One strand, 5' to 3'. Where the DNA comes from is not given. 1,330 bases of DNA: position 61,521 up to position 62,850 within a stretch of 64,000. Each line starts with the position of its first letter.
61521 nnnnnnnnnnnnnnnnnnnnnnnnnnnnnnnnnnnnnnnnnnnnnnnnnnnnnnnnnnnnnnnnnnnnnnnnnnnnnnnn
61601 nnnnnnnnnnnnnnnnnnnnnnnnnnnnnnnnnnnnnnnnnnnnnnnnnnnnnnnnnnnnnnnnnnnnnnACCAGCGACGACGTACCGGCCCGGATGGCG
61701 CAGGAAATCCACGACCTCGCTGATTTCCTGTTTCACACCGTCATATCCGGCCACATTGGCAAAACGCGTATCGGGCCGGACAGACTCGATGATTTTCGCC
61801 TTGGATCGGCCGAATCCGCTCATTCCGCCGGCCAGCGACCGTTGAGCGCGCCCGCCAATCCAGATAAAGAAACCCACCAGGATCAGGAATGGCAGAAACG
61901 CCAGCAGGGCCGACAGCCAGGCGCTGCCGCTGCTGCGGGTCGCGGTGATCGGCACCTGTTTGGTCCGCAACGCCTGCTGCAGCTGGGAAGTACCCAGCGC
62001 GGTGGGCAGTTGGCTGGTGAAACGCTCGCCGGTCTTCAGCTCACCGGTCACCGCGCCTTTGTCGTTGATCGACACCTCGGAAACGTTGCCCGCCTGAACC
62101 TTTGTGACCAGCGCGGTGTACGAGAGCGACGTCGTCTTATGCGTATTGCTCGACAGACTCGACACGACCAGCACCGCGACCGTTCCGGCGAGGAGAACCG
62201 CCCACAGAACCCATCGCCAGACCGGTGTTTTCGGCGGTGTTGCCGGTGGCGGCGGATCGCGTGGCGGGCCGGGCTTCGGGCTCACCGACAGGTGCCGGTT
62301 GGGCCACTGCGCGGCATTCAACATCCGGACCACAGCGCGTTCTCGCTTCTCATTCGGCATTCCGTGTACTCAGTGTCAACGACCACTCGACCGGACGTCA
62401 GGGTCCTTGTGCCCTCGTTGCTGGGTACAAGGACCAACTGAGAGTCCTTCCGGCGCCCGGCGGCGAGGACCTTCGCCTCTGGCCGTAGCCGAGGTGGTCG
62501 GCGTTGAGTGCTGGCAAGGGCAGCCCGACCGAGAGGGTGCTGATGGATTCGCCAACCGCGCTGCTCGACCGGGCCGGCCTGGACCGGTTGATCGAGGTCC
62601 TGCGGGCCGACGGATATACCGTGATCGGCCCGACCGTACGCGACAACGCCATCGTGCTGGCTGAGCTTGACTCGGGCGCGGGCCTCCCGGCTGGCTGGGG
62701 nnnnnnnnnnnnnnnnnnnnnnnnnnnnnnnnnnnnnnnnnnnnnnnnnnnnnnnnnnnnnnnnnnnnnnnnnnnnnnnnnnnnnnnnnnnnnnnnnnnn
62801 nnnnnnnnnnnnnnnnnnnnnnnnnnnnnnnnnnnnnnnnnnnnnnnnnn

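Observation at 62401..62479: Four-box array in the 182-bp ftsH / hydrogenase-module divergent promoter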

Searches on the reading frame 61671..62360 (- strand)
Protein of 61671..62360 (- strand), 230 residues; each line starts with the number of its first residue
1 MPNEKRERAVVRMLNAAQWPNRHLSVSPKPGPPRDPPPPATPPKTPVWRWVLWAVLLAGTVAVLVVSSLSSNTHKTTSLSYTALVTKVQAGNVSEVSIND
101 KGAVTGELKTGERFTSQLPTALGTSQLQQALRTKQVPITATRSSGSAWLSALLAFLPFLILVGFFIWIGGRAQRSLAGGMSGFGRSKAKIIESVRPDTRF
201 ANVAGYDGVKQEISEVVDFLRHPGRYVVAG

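Call 52: find_related_loci(query=window:61671-62360:-, collection=metagenome_contigs, flank=4000)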
Query window:61671-62360:- (230 aa) in metagenome_contigs; peptide patterns used: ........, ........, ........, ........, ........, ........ (x = any residue, [..] = any of these).
395 stretches matched a pattern; 196 encode a relative of the query (tblastn E <= 1e-3); the best 80 are kept; 80 distinct loci.
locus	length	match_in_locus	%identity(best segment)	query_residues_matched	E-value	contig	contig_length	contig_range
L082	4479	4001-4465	57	76-230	8e-53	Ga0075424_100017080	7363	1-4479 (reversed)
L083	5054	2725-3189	57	76-230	9e-52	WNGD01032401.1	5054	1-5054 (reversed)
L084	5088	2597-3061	56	76-230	1e-51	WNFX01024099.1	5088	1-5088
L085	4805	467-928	57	76-230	2e-50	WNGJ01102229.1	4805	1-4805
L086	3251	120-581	55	76-230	2e-49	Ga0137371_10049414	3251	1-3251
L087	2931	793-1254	55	76-230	4e-49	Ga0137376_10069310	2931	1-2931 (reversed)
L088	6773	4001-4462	54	76-230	5e-49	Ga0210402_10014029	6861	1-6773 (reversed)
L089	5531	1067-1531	53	76-230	8e-49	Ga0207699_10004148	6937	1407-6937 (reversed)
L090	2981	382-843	54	76-230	1e-47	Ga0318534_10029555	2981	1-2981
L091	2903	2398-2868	51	73-230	3e-46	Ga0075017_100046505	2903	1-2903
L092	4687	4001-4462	54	76-230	1e-44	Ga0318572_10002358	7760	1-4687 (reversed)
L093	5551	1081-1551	53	73-230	9e-45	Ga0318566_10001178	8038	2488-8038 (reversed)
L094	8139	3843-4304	54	76-230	2e-44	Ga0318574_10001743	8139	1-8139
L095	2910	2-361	57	110-230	4e-39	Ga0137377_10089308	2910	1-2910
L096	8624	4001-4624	40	27-226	3e-38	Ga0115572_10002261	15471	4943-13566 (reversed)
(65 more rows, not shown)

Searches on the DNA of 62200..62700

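Call 45: search_rna_families(source=window, start=62200, end=62700, threshold=evalue, max_evalue=1)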
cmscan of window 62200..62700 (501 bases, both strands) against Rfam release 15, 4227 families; matches with E-value up to 1: 2.
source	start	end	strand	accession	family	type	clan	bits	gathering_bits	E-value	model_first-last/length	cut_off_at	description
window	62402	62435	+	RF03572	MIR2109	Gene; miRNA;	-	18.4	100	0.55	1-71/71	no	MIR2109 microRNA precursor family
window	62465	62524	-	RF04305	HCV_SL1412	Cis-reg;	-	17.4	38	0.28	1-48/48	no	Hepatitis C virus stem-loop SL1412 RNA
